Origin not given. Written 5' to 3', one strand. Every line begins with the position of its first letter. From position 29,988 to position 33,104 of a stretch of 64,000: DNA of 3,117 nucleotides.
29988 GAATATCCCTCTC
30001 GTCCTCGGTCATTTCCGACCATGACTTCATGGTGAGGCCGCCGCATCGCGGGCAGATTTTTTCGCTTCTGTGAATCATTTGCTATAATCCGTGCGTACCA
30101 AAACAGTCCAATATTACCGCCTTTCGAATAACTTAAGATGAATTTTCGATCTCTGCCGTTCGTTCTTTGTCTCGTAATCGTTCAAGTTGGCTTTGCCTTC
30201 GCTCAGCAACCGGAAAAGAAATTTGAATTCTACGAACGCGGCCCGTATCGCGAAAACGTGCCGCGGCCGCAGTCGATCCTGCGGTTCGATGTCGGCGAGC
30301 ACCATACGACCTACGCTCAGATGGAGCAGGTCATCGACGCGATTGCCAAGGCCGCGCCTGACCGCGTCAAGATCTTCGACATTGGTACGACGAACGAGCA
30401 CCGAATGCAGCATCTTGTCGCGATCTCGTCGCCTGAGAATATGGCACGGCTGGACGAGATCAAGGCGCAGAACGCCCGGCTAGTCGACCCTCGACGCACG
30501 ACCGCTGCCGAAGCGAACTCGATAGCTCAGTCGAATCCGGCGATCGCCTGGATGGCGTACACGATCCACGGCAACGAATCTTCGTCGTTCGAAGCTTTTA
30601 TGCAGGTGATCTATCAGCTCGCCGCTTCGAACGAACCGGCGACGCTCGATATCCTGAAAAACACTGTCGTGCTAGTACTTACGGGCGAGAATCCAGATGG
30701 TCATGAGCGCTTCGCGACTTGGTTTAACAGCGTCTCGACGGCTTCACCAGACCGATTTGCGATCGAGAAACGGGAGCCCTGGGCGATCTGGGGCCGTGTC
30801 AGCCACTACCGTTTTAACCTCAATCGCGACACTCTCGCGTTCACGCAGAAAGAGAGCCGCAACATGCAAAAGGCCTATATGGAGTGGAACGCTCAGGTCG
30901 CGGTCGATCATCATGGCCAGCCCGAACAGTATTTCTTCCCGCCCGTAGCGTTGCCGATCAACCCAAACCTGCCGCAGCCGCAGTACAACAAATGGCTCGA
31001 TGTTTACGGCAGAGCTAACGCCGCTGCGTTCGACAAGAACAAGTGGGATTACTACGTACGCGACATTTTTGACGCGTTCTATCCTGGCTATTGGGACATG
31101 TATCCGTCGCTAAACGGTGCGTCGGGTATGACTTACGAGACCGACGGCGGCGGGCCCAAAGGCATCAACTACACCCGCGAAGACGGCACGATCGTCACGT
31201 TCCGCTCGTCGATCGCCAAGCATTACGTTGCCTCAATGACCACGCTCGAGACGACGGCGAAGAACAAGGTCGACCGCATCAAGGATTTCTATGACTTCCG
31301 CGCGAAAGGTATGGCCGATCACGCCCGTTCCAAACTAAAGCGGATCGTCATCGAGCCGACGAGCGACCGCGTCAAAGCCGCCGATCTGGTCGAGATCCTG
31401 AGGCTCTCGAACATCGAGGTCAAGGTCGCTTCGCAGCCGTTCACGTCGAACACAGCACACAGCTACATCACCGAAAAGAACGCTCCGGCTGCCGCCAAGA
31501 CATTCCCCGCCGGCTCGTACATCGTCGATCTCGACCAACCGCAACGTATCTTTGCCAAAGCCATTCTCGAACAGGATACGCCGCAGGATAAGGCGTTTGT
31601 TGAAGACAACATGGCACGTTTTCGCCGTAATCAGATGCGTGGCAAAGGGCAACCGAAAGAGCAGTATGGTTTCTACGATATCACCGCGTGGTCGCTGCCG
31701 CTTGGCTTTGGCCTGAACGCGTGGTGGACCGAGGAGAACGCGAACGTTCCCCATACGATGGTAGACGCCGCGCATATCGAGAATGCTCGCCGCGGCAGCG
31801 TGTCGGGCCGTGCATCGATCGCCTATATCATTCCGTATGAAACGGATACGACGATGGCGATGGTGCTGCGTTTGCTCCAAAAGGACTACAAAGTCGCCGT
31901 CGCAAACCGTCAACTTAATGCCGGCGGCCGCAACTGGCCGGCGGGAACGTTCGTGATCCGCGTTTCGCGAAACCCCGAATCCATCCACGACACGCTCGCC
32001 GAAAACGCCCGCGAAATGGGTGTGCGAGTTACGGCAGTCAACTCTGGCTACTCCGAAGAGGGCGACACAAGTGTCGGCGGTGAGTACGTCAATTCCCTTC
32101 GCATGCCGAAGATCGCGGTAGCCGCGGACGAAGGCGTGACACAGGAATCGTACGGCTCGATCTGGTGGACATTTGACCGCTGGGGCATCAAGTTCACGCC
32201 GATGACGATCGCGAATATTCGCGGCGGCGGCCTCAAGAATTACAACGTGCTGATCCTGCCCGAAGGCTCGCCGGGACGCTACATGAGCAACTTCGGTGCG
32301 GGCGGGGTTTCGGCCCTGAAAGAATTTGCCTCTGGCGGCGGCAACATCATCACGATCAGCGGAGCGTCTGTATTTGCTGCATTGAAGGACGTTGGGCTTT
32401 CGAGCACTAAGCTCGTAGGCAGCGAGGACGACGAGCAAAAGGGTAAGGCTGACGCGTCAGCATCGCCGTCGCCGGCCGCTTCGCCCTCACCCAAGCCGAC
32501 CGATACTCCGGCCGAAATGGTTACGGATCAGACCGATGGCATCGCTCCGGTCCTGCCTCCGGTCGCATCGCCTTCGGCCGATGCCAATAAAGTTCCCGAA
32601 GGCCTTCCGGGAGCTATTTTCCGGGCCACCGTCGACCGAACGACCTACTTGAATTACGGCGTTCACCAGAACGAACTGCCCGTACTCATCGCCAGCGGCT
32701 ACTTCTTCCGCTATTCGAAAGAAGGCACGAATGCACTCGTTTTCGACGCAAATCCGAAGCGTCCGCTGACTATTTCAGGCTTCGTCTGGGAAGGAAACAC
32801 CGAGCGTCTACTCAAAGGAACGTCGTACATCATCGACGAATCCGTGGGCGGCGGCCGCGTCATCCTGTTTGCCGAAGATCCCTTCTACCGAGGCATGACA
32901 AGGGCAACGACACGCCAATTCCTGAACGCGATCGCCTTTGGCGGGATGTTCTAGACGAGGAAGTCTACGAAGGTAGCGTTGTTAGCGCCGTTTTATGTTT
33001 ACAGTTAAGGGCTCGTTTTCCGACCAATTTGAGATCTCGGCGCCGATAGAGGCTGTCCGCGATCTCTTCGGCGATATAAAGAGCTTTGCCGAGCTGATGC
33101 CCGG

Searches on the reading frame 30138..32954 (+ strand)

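Call 65: search_protein_families(library=pfam, proteins=[window:30138-32954:+], max_evalue=0.00001)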
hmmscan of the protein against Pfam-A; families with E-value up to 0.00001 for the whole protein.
window:30138-32954:+ (938 aa): 1 family
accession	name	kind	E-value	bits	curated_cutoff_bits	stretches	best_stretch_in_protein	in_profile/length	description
PF00246.29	Peptidase_M14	-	2.3e-16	60.7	21.6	1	62-270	1-193/286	Zinc carboxypeptidase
